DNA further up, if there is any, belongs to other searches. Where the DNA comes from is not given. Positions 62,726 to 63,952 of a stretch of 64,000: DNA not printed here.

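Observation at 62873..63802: Radical-SAM-like protein yhcC with an atypical Cys spacing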

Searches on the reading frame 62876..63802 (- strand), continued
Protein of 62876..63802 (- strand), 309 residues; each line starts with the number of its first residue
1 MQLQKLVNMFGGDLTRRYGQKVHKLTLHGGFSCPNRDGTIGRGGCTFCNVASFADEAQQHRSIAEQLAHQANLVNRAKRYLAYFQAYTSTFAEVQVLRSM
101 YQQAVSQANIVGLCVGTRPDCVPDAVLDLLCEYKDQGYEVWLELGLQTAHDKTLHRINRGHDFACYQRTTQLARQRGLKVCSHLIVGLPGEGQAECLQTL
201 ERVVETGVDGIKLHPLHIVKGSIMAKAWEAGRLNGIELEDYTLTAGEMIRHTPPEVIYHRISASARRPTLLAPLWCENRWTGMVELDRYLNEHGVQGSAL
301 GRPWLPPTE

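Call 32: search_protein_representatives(protein=window:62876-63802:-)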
Query: 309 residues. Proteins with E-value up to 0.001 (for the whole library): 5561; up to 1e-10: 2347; up to 1e-30: 939. The best 150 are listed.
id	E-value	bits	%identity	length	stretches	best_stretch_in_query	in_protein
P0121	3.6e-96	338.4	75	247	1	1-191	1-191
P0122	1.3e-95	336.5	51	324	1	3-295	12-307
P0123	3.0e-94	332.1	65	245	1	1-240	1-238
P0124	2.5e-92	325.8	86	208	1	136-303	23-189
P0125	1.3e-83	297.1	45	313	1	1-299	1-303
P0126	1.7e-83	296.8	70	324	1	75-258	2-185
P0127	1.9e-79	283.5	100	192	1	1-128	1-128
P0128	1.8e-78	280.2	45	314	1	7-306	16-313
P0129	8.7e-71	255.0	99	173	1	1-118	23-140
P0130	5.5e-70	252.4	65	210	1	97-268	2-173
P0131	9.9e-68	245.0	41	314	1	9-297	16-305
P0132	5.6e-67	242.5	39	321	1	13-292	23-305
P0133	2.0e-66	240.6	54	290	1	106-306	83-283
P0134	4.0e-66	239.7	43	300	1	11-277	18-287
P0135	8.9e-66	238.5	38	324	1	4-301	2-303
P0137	2.9e-64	233.6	43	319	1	10-280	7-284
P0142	2.4e-62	227.3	42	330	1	18-302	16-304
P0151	5.8e-61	222.7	38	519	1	14-299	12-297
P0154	8.0e-61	222.3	39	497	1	14-296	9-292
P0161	1.6e-59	218.0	38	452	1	13-285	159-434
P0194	1.9e-57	211.2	39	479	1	12-290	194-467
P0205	1.1e-56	208.6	39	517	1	10-280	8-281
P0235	7.8e-55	202.6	37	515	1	9-295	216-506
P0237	8.8e-55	202.4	39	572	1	8-280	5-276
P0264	1.9e-53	198.1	39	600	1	14-297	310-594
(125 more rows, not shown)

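Call 37: search_protein_families(proteins=[P0151, P0154, P0161, P0194, P0205, P0235, P0237, P0264], library=ncbifam, max_evalue=0.00001)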
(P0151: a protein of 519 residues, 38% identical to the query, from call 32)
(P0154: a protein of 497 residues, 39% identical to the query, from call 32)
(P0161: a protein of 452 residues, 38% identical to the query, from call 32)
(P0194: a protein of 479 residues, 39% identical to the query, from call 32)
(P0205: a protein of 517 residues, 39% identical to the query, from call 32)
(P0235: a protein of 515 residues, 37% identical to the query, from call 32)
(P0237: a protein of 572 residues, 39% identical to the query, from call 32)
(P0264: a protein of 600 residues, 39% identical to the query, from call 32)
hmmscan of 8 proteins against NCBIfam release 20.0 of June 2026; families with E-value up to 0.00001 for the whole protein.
P0151 (519 aa): 39 families (the best 25 are shown)
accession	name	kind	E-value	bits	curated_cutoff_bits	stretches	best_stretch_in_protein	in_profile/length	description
TIGR01212.1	TIGR01212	equivalog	3.1e-99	331.9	180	1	5-299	2-301/302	tRNA modification radical SAM protein MnmL/YtqA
NF009695.0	PRK13222.1-2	equivalog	1.4e-42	145.7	225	1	304-516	2-219/226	phosphoglycolate phosphatase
TIGR01449.2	PGP_bact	equivalog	1.2e-41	142.6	180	1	311-517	1-211/213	phosphoglycolate phosphatase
NF009697.0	PRK13222.1-4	equivalog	1.3e-33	116.2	327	1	304-509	3-212/232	phosphoglycolate phosphatase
NF009698.0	PRK13223.1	equivalog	1.1e-29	103.5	466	1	307-502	12-212/272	phosphoglycolate phosphatase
NF009700.0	PRK13226.1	equivalog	4e-29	101.9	342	1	303-496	7-200/229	phosphoglycolate phosphatase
NF009694.0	PRK13222.1-1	equivalog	2.1e-23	83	415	2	382-503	101-223/252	phosphoglycolate phosphatase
NF009804.0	PRK13288.1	equivalog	1.9e-21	76.5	218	1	308-515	3-206/215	pyrophosphatase PpaX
NF009696.0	PRK13222.1-3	equivalog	7.9e-21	74.8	359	1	308-516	3-213/223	N-acetylmuramic acid 6-phosphate phosphatase MupP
TIGR01454.1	AHBA_synth_RP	hypoth_equivalog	6.6e-19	68.4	246.65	1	311-518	1-202/205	AHBA synthesis associated protein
TIGR04013.1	B12_SAM_MJ_1487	hypoth_equivalog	6.6e-17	61.4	251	1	115-224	247-356/382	TIGR04013 family B12-binding domain/radical SAM domain-containing protein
TIGR02009.1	PGMB-YQAB-SF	subfamily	4.8e-14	53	153.35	1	309-490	2-186/186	beta-phosphoglucomutase family hydrolase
TIGR03351.1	PhnX-like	hypoth_equivalog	6.5e-14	52.4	218.9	1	310-519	3-219/220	phosphonatase-like hydrolase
TIGR01662.1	HAD-SF-IIIA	subfamily_domain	3.4e-13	49.9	44.6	1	371-490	6-138/141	HAD-IIIA family hydrolase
TIGR01211.1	ELP3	subfamily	4.1e-13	48.7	350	1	111-253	195-336/522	tRNA uridine(34) 5-carboxymethylaminomethyl modification radical SAM/GNAT enzyme Elp3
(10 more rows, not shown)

P0154 (497 aa): 7 families
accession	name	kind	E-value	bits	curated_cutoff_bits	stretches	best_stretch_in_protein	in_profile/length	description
TIGR01212.1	TIGR01212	equivalog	1.2e-97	326.7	180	1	2-298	2-301/302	tRNA modification radical SAM protein MnmL/YtqA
TIGR01211.1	ELP3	subfamily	6.4e-14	51.3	350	1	105-273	190-358/522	tRNA uridine(34) 5-carboxymethylaminomethyl modification radical SAM/GNAT enzyme Elp3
NF002995.0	PRK03759.1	equivalog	9.5e-13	48.2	127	1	302-457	5-158/185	isopentenyl-diphosphate Delta-isomerase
NF011922.0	PRK15393.1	equivalog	2.7e-07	30.4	152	1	306-396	13-100/182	NUDIX hydrolase YfcD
TIGR04013.1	B12_SAM_MJ_1487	hypoth_equivalog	1.6e-06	27.2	251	1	114-201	247-332/382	TIGR04013 family B12-binding domain/radical SAM domain-containing protein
NF007834.0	PRK10546.1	equivalog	4.4e-06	26.5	156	1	350-413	19-78/135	pyrimidine (deoxy)nucleoside triphosphate diphosphatase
NF041653.1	Nud_hyd_Meth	equivalog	9.4e-06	25.5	300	0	348-393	41-85/170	Nudix hydrolase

P0161 (452 aa): 7 families
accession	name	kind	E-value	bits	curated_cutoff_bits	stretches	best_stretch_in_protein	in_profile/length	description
TIGR01212.1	TIGR01212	equivalog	1.5e-100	336.2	180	1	158-451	7-301/302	tRNA modification radical SAM protein MnmL/YtqA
TIGR01211.1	ELP3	subfamily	1.7e-17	63.1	350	1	238-442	169-371/522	tRNA uridine(34) 5-carboxymethylaminomethyl modification radical SAM/GNAT enzyme Elp3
TIGR04013.1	B12_SAM_MJ_1487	hypoth_equivalog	6e-10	38.5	251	1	267-380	247-360/382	TIGR04013 family B12-binding domain/radical SAM domain-containing protein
TIGR03994.1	rSAM_HemZ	equivalog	6.6e-07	28.8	321.4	1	247-389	156-301/401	coproporphyrinogen dehydrogenase HemZ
NF006064.0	PRK08207.2-2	equivalog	2.4e-06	26.8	504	1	268-378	244-351/465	coproporphyrinogen III oxidase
NF006060.0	PRK08207.1-3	equivalog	7.1e-06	25.1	653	0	142-377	121-356/477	coproporphyrinogen III oxidase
TIGR04014.1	B12_SAM_MJ_0865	equivalog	9.4e-06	24.7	360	0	267-375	251-356/434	methyl-coenzyme M reductase glutamine C-methyltransferase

P0194 (479 aa): 29 families (the best 25 are shown)
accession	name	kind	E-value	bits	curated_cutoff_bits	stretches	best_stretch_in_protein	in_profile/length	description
TIGR01212.1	TIGR01212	equivalog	1.4e-92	310.1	180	1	189-478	2-300/302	tRNA modification radical SAM protein MnmL/YtqA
NF000867.0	PRK00078.1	equivalog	1.8e-35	122.4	249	1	10-177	25-182/192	Maf-like protein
NF010948.0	PRK14368.1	equivalog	1.6e-32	112.5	291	1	2-178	21-184/193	Maf-like protein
TIGR00172.1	maf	subfamily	9.8e-31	106.7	117.15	1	6-174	23-178/185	Maf family nucleotide pyrophosphatase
NF010942.0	PRK14362.1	equivalog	1e-29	103.4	290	1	19-177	46-192/210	Maf-like protein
NF010943.0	PRK14363.1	equivalog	5.2e-29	101.2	273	1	10-180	25-180/204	Maf-like protein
NF010945.0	PRK14365.1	equivalog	7.9e-26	90.8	273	1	10-175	27-179/197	Maf-like protein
NF002401.0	PRK01441.1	equivalog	8.8e-26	90.7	317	1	8-176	27-188/207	Maf-like protein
NF010944.0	PRK14364.1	equivalog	1.4e-25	89.9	311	1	12-182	23-178/181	Maf-like protein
NF003403.0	PRK04694.1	equivalog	4.8e-24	85.2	300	1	14-174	28-178/190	Maf-like protein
NF010947.0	PRK14367.1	equivalog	2.1e-23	82.6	315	1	1-187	17-195/202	Maf-like protein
NF010941.0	PRK14361.1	equivalog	1e-21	77.4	272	1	55-175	65-179/194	Maf-like protein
NF010946.0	PRK14366.1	equivalog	1.1e-19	70.7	284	1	10-176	30-182/195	Maf-like protein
TIGR01211.1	ELP3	subfamily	4.7e-16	58.4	350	1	269-459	175-363/522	tRNA uridine(34) 5-carboxymethylaminomethyl modification radical SAM/GNAT enzyme Elp3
NF003141.0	PRK04056.1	equivalog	2.9e-14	53.1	161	1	16-171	30-171/181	septum formation inhibitor Maf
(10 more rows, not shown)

P0205 (517 aa): 12 families
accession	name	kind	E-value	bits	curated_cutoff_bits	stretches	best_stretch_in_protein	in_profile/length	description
TIGR01212.1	TIGR01212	equivalog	9.8e-96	320.4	180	1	5-303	2-301/302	tRNA modification radical SAM protein MnmL/YtqA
TIGR01211.1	ELP3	subfamily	2.3e-15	56.1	350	1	55-297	132-374/522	tRNA uridine(34) 5-carboxymethylaminomethyl modification radical SAM/GNAT enzyme Elp3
NF006065.0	PRK08207.2-4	equivalog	5.9e-14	51.9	922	1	77-232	221-381/484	coproporphyrinogen III oxidase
TIGR04013.1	B12_SAM_MJ_1487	hypoth_equivalog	6.8e-13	48.2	251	1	43-216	164-342/382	TIGR04013 family B12-binding domain/radical SAM domain-containing protein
TIGR03994.1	rSAM_HemZ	equivalog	1.9e-10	40.4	321.4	1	42-231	97-290/401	coproporphyrinogen dehydrogenase HemZ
NF006060.0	PRK08207.1-3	equivalog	5.2e-08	32.1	653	1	97-231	225-358/477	coproporphyrinogen III oxidase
TIGR00089.1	TIGR00089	subfamily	6.4e-08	31.8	251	1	42-212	152-323/429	MiaB/RimO family radical SAM methylthiotransferase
TIGR04072.2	rSAM_ladder_B12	equivalog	2.4e-07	29.8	360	1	143-235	285-378/443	lipid biosynthesis B12-binding/radical SAM protein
TIGR01579.1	MiaB-like-C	equivalog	4.6e-07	29.4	357.05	1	42-215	152-326/416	tRNA (N(6)-L-threonylcarbamoyladenosine(37)-C(2))-methylthiotransferase MtaB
NF006064.0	PRK08207.2-2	equivalog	3.8e-06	26.2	504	1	142-233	263-354/465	coproporphyrinogen III oxidase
TIGR04107.1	rSAM_HutW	equivalog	4.8e-06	25.7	400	1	145-236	157-249/419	heme anaerobic degradation radical SAM methyltransferase ChuW/HutW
NF006062.0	PRK08207.1-5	equivalog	8.6e-06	24.8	1007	0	115-228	243-354/476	coproporphyrinogen III oxidase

P0235 (515 aa): 10 families
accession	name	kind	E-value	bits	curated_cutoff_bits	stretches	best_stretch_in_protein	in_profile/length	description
TIGR01212.1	TIGR01212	equivalog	6e-94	314.5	180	1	213-512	1-300/302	tRNA modification radical SAM protein MnmL/YtqA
TIGR01211.1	ELP3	subfamily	5.8e-16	58.1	350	1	321-483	191-353/522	tRNA uridine(34) 5-carboxymethylaminomethyl modification radical SAM/GNAT enzyme Elp3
TIGR04013.1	B12_SAM_MJ_1487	hypoth_equivalog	9.7e-15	54.3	251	1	329-440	247-358/382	TIGR04013 family B12-binding domain/radical SAM domain-containing protein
TIGR04014.1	B12_SAM_MJ_0865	equivalog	1.3e-10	40.7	360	1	268-438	190-357/434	methyl-coenzyme M reductase glutamine C-methyltransferase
TIGR00089.1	TIGR00089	subfamily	2.2e-08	33.4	251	1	328-420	228-321/429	MiaB/RimO family radical SAM methylthiotransferase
NF006064.0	PRK08207.2-2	equivalog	2.6e-08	33.3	504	1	329-432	243-342/465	coproporphyrinogen III oxidase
TIGR03994.1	rSAM_HemZ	equivalog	5.4e-08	32.4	321.4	1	252-440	98-289/401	coproporphyrinogen dehydrogenase HemZ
NF006065.0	PRK08207.2-4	equivalog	5.8e-07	28.8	922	1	328-432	266-370/484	coproporphyrinogen III oxidase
TIGR01579.1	MiaB-like-C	equivalog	8e-07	28.6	357.05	1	325-425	226-326/416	tRNA (N(6)-L-threonylcarbamoyladenosine(37)-C(2))-methylthiotransferase MtaB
NF006060.0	PRK08207.1-3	equivalog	8.3e-06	24.8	653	0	326-451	244-369/477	coproporphyrinogen III oxidase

P0237 (572 aa): 13 families
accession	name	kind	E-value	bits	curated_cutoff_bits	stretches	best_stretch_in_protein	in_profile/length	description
TIGR01212.1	TIGR01212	equivalog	6.9e-78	261.8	180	1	7-291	5-294/302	tRNA modification radical SAM protein MnmL/YtqA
NF033855.1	tRNA_MNMC2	equivalog_domain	2.1e-32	112.7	136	1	309-506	2-206/209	tRNA (5-methylaminomethyl-2-thiouridine)(34)-methyltransferase MnmC2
NF002480.1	PRK01747.1-1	equivalog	2.5e-23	82.4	540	1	307-510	12-231/645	bifunctional tRNA (5-methylaminomethyl-2-thiouridine)(34)-methyltransferase MnmC2/FAD-dependent 5-carboxymethylaminomethyl-2-thiouridine(34)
TIGR04013.1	B12_SAM_MJ_1487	hypoth_equivalog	6.4e-18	64.7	251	1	118-236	247-365/382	TIGR04013 family B12-binding domain/radical SAM domain-containing protein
NF002481.1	PRK01747.1-2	equivalog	5.9e-16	58.4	600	1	309-508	9-216/611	bifunctional tRNA (5-methylaminomethyl-2-thiouridine)(34)-methyltransferase MnmC2/FAD-dependent 5-carboxymethylaminomethyl-2-thiouridine(34)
NF006065.0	PRK08207.2-4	equivalog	2.1e-11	43.5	922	1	115-223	264-373/484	coproporphyrinogen III oxidase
TIGR03994.1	rSAM_HemZ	equivalog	3.9e-10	39.4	321.4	1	114-226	176-286/401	coproporphyrinogen dehydrogenase HemZ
TIGR04014.1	B12_SAM_MJ_0865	equivalog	1.7e-09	37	360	1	118-227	251-357/434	methyl-coenzyme M reductase glutamine C-methyltransferase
TIGR00089.1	TIGR00089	subfamily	4.1e-08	32.4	251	1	101-214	211-326/429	MiaB/RimO family radical SAM methylthiotransferase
TIGR01211.1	ELP3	subfamily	3.6e-07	29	350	1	114-268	195-353/522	tRNA uridine(34) 5-carboxymethylaminomethyl modification radical SAM/GNAT enzyme Elp3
NF006064.0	PRK08207.2-2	equivalog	8.7e-07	28.3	504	1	117-231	242-353/465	coproporphyrinogen III oxidase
NF006060.0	PRK08207.1-3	equivalog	4e-06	25.9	653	1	118-224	248-352/477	coproporphyrinogen III oxidase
TIGR01579.1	MiaB-like-C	equivalog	8e-06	25.4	357.05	0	119-212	230-324/416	tRNA (N(6)-L-threonylcarbamoyladenosine(37)-C(2))-methylthiotransferase MtaB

P0264 (600 aa): 12 families
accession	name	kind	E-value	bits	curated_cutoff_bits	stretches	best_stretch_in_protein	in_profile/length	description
TIGR01212.1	TIGR01212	equivalog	5.5e-91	304.8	180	1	302-597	1-300/302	tRNA modification radical SAM protein MnmL/YtqA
TIGR00005.1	rluA_subfam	subfamily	1.7e-67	227.8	192.7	1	14-297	4-297/298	RluA family pseudouridine synthase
NF008385.0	PRK11180.1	equivalog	8.9e-45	153.4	351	1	42-297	44-312/325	23S rRNA pseudouridine(1911/1915/1917) synthase RluD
NF008249.0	PRK11025.1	equivalog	3.2e-40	138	378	1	13-297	17-313/317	23S rRNA pseudouridine(955/2504/2580) synthase RluC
NF008321.0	PRK11112.1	equivalog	1.2e-25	90.3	328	1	82-296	2-233/257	tRNA pseudouridine(65) synthase TruC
TIGR01621.1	RluA-like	hypoth_equivalog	1.1e-22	80.3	222.3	1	82-273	2-185/217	TIGR01621 family pseudouridine synthase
NF007543.0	PRK10158.1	equivalog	4.8e-22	78.7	286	1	80-285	12-216/219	bifunctional tRNA pseudouridine(32) synthase/23S rRNA pseudouridine(746) synthase RluA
TIGR01211.1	ELP3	subfamily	8.5e-14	50.9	350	1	407-576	191-361/522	tRNA uridine(34) 5-carboxymethylaminomethyl modification radical SAM/GNAT enzyme Elp3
TIGR04013.1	B12_SAM_MJ_1487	hypoth_equivalog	2.1e-08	33.4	251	1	415-503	247-333/382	TIGR04013 family B12-binding domain/radical SAM domain-containing protein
TIGR00089.1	TIGR00089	subfamily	8.7e-07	28.1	251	1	414-501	228-316/429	MiaB/RimO family radical SAM methylthiotransferase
TIGR01210.1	TIGR01210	equivalog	9.7e-07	28.3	212.15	1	403-522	97-220/313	archaeosine biosynthesis radical SAM protein RaSEA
NF006067.1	PRK08208.1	equivalog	3.9e-06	26.1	380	1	396-500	111-214/427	STM4012 family radical SAM protein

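Call 42: search_solved_structures(query=A1, max_evalue=0.001, show_alignments=4)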
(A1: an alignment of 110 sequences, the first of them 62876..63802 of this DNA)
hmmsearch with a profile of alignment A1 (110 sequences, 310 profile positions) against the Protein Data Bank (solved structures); distinct sequences matched with E-value up to 0.001: 17.
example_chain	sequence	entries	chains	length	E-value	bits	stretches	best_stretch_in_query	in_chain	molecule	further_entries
6iad_A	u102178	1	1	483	1.7e-25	92.7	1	110-276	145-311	Histone acetyltransferase, ELP3 family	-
6iaz_A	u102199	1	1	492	1.8e-25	92.7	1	110-276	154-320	Histone acetyltransferase, ELP3 family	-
6ia8_A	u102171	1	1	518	2e-25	92.5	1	110-276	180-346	Histone acetyltransferase, ELP3 family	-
5l7l_A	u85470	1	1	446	1.1e-21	80.2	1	111-292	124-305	ELP3 family, ELP3 family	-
6ia6_A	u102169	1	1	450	1.1e-21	80.2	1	111-292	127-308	ELP3 family, ELP3 family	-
5l7j_A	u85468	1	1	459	1.2e-21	80.1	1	111-292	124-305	ELP3 family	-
6qk7_C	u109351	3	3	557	1.6e-21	79.7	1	107-269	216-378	Elongator complex protein 3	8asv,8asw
8ptx_C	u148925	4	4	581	1.8e-21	79.6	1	111-269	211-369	Elongator complex protein 3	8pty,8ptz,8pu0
8avg_C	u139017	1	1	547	2.4e-21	79.1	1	110-269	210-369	Elongator complex protein 3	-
9ccb_A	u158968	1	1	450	1.2e-09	40.7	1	46-212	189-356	Radical SAM core domain-containing protein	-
9p2u_A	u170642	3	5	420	3.5e-09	39.2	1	46-231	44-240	Radical S-adenosylmethionine methyltransferase NocN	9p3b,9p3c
1olt_A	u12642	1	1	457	8.1e-08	34.7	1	46-215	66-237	OXYGEN-INDEPENDENT COPROPORPHYRINOGEN III OXIDASE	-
9n1b_A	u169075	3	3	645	1.8e-07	33.5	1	150-239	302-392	Radical SAM protein | Radical SAM enzyme CysS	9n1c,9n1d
2qgq_A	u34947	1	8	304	3.6e-07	32.6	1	43-214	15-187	Protein TM_1862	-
4jc0_A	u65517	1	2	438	8.8e-07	31.3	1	43-214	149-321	Ribosomal protein S12 methylthiotransferase RimO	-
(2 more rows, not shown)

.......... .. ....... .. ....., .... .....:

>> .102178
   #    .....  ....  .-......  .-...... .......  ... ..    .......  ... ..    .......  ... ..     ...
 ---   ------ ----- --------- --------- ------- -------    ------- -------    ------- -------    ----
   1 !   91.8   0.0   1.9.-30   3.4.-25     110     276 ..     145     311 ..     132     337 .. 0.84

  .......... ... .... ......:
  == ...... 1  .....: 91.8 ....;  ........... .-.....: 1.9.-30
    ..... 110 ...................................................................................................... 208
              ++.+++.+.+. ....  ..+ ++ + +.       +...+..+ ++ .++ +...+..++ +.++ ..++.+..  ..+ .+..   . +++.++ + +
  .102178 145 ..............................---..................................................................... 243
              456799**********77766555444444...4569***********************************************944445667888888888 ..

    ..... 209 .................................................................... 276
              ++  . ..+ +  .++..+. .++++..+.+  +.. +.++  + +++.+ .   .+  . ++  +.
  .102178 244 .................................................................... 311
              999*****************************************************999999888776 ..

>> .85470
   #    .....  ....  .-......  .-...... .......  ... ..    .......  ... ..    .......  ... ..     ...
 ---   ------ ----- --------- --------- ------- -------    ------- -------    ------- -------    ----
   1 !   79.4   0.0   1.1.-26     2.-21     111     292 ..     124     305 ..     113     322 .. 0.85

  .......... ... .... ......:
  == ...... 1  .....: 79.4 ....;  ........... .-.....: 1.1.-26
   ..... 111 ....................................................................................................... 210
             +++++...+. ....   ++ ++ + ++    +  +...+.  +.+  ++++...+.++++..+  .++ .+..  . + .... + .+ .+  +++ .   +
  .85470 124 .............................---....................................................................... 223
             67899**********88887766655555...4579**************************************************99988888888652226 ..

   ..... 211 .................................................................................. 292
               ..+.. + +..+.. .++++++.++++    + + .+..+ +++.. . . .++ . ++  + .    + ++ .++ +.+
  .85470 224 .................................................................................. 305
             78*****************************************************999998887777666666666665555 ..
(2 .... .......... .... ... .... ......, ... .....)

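Call 44: find_encoding_contigs(protein=P0122, flank=6000, max_places=3)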
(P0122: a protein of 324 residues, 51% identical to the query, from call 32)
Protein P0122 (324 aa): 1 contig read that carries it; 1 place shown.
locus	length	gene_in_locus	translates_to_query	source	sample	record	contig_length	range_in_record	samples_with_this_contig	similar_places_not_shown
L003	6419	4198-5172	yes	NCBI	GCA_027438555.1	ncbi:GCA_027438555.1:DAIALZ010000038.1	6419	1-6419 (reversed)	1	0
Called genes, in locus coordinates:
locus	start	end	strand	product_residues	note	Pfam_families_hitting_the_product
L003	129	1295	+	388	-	PF00478:IMPDH (faint), PF03060:NMO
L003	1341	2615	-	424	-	-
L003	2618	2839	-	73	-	PF01206:TusA (weak), PF10006:DUF2249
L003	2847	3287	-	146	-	PF01814:Hemerythrin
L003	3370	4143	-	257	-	PF00027:cNMP_binding, PF13545:HTH_Crp_2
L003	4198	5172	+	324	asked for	PF04055:Radical_SAM, PF16199:Radical_SAM_C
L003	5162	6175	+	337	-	PF01136:Peptidase_U32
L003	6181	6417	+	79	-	?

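Call 45: find_encoding_contigs(protein=P0125, flank=6000, max_places=3)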
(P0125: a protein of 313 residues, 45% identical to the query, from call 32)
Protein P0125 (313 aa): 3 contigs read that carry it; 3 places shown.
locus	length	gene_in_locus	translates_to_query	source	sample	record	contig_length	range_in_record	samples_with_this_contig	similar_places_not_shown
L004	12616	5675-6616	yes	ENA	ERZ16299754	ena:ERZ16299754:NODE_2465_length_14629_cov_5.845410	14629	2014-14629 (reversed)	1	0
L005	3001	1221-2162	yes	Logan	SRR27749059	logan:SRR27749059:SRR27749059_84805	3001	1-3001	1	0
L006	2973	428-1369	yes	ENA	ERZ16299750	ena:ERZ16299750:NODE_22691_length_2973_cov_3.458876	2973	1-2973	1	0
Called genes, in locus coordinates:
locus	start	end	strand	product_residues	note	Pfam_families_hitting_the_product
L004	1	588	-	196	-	?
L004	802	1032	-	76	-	-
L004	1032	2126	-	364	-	-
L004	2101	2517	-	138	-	-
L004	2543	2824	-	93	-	-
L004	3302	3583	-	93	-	-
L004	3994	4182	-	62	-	-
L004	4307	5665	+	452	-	PF14841:FliG_M (faint), PF03448:MgtE_N, PF00571:CBS, PF01769:MgtE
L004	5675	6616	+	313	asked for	PF04055:Radical_SAM, PF16199:Radical_SAM_C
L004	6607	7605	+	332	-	PF01136:Peptidase_U32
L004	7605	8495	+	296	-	-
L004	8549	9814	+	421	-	PF13742:tRNA_anti_2, PF01336:tRNA_anti-codon, PF02601:Exonuc_VII_L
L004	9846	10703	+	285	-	PF18421:Peptidase_M23_N, PF01551:Peptidase_M23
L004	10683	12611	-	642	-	PF00005:ABC_tran, PF02463:SMC_N (faint), PF13304:AAA_21 (faint), PF12848:ABC_tran_Xtn, PF00005:ABC_tran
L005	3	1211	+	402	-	?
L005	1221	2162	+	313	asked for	PF04055:Radical_SAM, PF16199:Radical_SAM_C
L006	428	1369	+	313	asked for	PF04055:Radical_SAM, PF16199:Radical_SAM_C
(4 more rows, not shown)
